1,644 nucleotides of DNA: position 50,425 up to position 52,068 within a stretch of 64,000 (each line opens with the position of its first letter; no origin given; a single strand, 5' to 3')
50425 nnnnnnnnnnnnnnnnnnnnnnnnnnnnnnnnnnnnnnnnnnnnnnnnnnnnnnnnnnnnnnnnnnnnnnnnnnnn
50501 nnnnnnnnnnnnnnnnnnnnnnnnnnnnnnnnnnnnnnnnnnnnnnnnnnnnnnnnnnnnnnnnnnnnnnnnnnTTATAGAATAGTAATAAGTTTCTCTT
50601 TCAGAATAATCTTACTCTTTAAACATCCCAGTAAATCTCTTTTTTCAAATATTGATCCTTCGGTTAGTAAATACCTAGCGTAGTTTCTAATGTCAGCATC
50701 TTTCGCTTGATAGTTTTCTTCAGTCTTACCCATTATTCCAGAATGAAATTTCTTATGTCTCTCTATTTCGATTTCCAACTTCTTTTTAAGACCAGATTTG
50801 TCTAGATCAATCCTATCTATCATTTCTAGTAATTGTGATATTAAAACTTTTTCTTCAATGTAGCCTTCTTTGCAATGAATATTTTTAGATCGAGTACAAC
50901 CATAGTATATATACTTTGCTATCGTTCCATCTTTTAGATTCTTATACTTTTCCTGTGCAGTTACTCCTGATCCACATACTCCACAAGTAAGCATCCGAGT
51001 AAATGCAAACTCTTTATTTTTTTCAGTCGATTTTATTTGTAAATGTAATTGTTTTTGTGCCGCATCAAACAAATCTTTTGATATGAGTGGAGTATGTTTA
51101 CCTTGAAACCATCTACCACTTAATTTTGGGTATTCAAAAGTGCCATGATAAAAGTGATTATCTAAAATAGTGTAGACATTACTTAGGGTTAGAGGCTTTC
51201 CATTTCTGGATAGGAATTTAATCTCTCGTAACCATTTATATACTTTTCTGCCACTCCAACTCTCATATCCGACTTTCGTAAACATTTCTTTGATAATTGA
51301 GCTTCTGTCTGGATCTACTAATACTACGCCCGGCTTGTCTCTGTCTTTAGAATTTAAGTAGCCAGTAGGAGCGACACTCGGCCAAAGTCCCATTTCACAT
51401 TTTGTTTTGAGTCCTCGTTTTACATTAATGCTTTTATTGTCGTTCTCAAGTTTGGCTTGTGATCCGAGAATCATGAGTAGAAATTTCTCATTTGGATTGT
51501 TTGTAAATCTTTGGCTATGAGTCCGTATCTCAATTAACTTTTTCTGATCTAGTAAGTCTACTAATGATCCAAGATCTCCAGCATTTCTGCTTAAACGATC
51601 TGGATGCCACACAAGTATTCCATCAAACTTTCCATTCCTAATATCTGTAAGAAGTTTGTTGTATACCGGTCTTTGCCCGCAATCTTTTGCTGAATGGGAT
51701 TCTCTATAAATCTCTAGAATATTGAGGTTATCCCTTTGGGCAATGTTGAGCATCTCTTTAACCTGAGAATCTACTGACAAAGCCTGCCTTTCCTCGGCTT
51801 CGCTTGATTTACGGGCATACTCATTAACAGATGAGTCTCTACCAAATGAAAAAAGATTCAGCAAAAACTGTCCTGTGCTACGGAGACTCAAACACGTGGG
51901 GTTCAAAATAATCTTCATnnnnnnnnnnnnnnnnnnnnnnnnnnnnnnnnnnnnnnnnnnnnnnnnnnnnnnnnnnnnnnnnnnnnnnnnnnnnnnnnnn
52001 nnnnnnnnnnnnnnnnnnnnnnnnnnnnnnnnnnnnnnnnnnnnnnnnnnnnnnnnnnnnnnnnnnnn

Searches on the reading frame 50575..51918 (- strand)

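Call 71: search_protein_families(library=pfam, proteins=[window:50575-51918:-], max_evalue=0.001)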
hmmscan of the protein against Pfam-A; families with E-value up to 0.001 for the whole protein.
window:50575-51918:- (447 aa): 3 families
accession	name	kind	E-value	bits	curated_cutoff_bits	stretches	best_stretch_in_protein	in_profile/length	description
PF00239.26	Resolvase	-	9.4e-25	87.8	23.3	1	34-177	4-143/145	Resolvase, N terminal domain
PF07508.19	Recombinase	-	5.3e-14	52.7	21.1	1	203-291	1-99/102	Recombinase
PF13408.12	Zn_ribbon_recom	-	6.6e-07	30.1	25.3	1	306-367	2-57/58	Recombinase zinc beta ribbon domain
